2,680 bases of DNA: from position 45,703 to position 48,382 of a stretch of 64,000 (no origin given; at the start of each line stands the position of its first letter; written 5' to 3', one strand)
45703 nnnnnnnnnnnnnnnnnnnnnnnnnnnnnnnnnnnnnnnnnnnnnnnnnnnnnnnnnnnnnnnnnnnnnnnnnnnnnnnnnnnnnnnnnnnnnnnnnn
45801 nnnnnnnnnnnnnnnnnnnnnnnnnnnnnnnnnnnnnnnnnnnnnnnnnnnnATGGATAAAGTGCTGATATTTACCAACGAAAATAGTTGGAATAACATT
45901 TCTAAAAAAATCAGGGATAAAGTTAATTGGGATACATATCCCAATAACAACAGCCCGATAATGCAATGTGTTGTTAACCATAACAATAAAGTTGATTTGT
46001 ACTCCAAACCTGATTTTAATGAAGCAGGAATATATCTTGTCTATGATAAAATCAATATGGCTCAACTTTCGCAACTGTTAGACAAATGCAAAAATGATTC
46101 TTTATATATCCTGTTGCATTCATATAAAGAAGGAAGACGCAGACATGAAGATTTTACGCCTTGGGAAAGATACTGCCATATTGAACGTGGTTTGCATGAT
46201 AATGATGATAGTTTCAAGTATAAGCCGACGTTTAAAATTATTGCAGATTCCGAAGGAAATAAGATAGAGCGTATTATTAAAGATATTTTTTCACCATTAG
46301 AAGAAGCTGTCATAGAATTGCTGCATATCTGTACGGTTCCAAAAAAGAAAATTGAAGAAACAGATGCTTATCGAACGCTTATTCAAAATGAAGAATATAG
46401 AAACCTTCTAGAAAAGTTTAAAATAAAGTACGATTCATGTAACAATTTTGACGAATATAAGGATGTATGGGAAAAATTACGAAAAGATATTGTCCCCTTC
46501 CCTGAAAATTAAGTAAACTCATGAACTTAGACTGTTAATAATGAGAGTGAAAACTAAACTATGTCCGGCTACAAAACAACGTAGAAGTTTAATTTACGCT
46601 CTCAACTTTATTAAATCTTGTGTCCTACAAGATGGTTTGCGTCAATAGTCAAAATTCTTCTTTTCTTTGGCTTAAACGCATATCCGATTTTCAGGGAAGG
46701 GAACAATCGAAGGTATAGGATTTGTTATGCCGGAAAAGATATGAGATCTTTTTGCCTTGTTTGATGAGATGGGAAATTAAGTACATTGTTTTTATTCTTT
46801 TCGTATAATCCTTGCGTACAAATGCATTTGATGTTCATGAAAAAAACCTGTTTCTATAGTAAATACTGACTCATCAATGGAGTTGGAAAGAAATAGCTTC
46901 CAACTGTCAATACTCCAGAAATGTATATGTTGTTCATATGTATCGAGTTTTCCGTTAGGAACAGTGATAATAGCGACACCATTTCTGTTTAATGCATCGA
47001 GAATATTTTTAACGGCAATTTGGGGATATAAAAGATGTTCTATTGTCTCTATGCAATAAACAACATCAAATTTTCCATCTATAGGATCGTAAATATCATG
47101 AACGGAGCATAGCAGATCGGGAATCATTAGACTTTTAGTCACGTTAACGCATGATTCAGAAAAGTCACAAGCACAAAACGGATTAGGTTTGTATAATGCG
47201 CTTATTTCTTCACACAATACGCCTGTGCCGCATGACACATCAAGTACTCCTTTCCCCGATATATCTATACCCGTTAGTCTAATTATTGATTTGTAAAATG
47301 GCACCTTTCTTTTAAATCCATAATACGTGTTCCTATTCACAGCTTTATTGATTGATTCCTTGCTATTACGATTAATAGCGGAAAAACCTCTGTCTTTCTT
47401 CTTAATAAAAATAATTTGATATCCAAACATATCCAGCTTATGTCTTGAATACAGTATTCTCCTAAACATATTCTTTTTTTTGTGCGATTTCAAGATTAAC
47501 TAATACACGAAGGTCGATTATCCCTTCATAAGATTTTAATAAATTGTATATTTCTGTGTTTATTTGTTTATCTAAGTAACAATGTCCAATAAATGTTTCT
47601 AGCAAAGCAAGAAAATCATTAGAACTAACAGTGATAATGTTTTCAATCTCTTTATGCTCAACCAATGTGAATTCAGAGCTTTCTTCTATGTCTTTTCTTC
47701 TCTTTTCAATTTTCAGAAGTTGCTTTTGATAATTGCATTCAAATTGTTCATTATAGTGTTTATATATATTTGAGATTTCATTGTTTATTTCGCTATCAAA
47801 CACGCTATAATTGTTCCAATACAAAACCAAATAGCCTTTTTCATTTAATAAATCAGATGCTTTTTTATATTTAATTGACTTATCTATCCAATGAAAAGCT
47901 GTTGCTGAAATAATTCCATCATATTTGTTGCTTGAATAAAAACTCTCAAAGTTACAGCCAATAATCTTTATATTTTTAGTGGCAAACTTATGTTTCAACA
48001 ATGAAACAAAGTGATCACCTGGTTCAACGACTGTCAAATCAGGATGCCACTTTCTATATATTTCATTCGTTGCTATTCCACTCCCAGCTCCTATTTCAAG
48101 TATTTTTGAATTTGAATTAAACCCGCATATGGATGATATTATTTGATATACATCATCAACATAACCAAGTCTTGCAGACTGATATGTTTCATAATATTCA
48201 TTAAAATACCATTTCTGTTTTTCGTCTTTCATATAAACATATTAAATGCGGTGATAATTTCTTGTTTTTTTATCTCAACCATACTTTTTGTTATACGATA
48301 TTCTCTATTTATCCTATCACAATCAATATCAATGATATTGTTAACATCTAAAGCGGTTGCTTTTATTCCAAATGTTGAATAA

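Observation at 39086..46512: Three-gene cassette (receiver-like protein, LRR/histidine-kinase-like giant, coupled small protein): candidate undescribed sensing or defence system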

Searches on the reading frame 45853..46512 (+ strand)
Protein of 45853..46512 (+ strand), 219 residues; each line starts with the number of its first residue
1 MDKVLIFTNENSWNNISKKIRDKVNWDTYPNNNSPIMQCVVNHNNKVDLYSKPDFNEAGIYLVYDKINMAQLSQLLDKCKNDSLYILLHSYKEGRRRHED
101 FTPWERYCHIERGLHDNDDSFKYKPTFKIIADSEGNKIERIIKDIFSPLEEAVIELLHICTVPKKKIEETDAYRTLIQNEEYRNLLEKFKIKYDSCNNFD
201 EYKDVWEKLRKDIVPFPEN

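Call 3: search_protein_families(library=pfam, proteins=[window:45853-46512:+], max_evalue=1)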
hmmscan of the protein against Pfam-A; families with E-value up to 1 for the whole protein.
window:45853-46512:+ (219 aa): 1 family
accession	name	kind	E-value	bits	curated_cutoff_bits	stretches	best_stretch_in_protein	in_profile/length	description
PF01846.25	FF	-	0.056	14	22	0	180-212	4-31/50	FF domain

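Call 4: search_protein_families(library=padloc, proteins=[window:45853-46512:+], max_evalue=1)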
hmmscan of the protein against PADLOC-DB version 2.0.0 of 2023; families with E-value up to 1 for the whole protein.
window:45853-46512:+ (219 aa): 0 families

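Call 5: search_protein_families(library=ncbifam, proteins=[window:45853-46512:+], max_evalue=1)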
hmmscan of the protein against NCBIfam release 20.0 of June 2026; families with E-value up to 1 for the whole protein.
window:45853-46512:+ (219 aa): 1 family
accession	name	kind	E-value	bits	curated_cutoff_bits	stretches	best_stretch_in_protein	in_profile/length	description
TIGR00634.1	recN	equivalog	0.25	10.2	407.85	1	172-216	136-180/563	DNA repair protein RecN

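Call 31: find_homologous_proteins(query=window:45853-46512:+)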
Query window:45853-46512:+ (219 aa): 4 proteins with E <= 0.001 among 90 candidates.
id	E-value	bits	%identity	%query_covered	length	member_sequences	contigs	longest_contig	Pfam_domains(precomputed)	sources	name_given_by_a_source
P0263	2.5e-133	461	91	100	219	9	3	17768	-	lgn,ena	-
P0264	3.6e-52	195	47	99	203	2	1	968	-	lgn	-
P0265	4.0e-49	185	47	98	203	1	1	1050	-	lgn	-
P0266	1.1e-35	141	41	95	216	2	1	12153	-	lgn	-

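Call 51: search_solved_structures(query=A3, max_evalue=10, show_alignments=2)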
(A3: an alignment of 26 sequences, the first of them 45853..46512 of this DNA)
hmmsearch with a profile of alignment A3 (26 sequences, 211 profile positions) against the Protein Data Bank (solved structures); distinct sequences matched with E-value up to 10: 1.
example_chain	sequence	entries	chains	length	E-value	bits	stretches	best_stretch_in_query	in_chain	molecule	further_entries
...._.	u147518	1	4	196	0.094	15.7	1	33-93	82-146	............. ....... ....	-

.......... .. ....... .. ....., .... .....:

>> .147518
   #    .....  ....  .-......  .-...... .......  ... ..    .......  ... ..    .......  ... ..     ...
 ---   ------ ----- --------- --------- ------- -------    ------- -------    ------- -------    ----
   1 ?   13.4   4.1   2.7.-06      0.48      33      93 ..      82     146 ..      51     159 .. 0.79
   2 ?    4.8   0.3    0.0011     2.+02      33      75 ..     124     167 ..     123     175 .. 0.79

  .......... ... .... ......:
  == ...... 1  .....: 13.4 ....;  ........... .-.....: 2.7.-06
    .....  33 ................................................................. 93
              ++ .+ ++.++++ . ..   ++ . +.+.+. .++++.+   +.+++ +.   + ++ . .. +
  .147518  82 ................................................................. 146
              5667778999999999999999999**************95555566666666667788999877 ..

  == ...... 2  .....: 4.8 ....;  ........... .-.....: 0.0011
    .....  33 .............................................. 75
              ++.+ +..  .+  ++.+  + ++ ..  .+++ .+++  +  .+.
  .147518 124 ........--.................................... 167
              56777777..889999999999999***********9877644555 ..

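Call 61: search_protein_families(library=pfam, alignment_id=A3, max_evalue=1)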
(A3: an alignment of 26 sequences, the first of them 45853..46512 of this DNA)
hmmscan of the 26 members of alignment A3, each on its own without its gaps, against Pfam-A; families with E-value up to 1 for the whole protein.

A. member 1, window:45853-46512:+ (219 aa): 1 family
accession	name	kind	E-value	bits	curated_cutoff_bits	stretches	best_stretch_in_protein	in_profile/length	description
PF01846.25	FF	-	0.056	14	22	0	180-212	4-31/50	FF domain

B. families by the number of members that match (of 26 scanned): 30 families (the first 25 are shown)
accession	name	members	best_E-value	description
PF24531.2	ANC1_spectrin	2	0.019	Nuclear anchorage protein 1, spectrin repeat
PF04668.17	Tsg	1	0.0016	Twisted gastrulation (Tsg) protein conserved region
PF02469.27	Fasciclin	1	0.0049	Fasciclin domain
PF16140.10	DUF4848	1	0.013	Domain of unknown function (DUF4848)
PF12674.12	Zn_ribbon_2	1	0.014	Putative zinc ribbon domain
PF03438.19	Pneumo_NS1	1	0.014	Pneumovirus NS1 protein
PF11380.13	Stealth_CR2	1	0.015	Stealth protein CR2, conserved region 2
PF18498.6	DUF5618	1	0.023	Domain of unknown function (DUF5618)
PF21387.2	Gp6_C-I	1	0.024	Baseplate structural protein gp6, C-terminal domain I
PF07875.18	Coat_F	1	0.039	Coat F domain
PF04546.19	Sigma70_ner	1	0.051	Sigma-70, non-essential region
PF01846.25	FF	1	0.056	FF domain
PF03065.20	Glyco_hydro_57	1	0.07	Glycosyl hydrolase family 57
PF07055.18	Eno-Rase_FAD_bd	1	0.078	Enoyl reductase FAD binding domain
PF00229.24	TNF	1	0.08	TNF(Tumour Necrosis Factor) family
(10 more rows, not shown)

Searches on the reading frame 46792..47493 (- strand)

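Call 37: search_protein_families(library=pfam, proteins=[window:46792-47493:-], max_evalue=0.001)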
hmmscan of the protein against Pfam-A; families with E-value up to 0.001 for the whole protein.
window:46792-47493:- (233 aa): 5 families
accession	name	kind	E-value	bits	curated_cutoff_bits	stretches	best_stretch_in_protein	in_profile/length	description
PF13489.12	Methyltransf_23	-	1.3e-15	58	27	1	69-195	12-137/164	Methyltransferase domain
PF08242.18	Methyltransf_12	-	2.8e-11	44.5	30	1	84-173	1-97/98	Methyltransferase domain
PF08241.18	Methyltransf_11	-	2.8e-10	41.1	21.2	1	84-176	1-95/95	Methyltransferase domain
PF13649.12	Methyltransf_25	-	1.7e-09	38.7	27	1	83-172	1-97/97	Methyltransferase domain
PF13847.12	Methyltransf_31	-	1e-07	32.2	27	1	79-180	3-113/145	Methyltransferase domain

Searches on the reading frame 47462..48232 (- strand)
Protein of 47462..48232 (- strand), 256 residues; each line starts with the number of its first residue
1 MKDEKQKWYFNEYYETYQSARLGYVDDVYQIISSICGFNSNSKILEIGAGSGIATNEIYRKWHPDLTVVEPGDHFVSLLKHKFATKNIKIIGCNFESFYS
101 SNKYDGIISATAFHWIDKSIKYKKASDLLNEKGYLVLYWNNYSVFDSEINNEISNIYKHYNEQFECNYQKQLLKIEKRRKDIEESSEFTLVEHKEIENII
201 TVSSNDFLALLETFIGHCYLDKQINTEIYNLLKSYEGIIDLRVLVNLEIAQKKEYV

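Call 37: search_protein_families(library=pfam, proteins=[window:47462-48232:-], max_evalue=0.001)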
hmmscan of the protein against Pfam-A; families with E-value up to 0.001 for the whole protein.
window:47462-48232:- (256 aa): 7 families
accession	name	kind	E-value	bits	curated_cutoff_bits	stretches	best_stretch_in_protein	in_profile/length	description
PF00398.26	RrnaAD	-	1.5e-07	31.2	24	1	39-103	29-93/263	Ribosomal RNA adenine dimethylase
PF08241.18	Methyltransf_11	-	3.7e-07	31.1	21.2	1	45-137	1-95/95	Methyltransferase domain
PF13489.12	Methyltransf_23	-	3.9e-07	30.4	27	1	38-138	20-118/164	Methyltransferase domain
PF13649.12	Methyltransf_25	-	4e-07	31.1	27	1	44-133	1-97/97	Methyltransferase domain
PF05891.18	Methyltransf_PK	-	3.9e-05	23.7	27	1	35-178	50-199/218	AdoMet dependent proline di-methyltransferase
PF13847.12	Methyltransf_31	-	9.2e-05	22.6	27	1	39-154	2-127/145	Methyltransferase domain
PF02527.21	GidB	-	0.00078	19.3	27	0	41-144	48-153/184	rRNA small subunit methyltransferase G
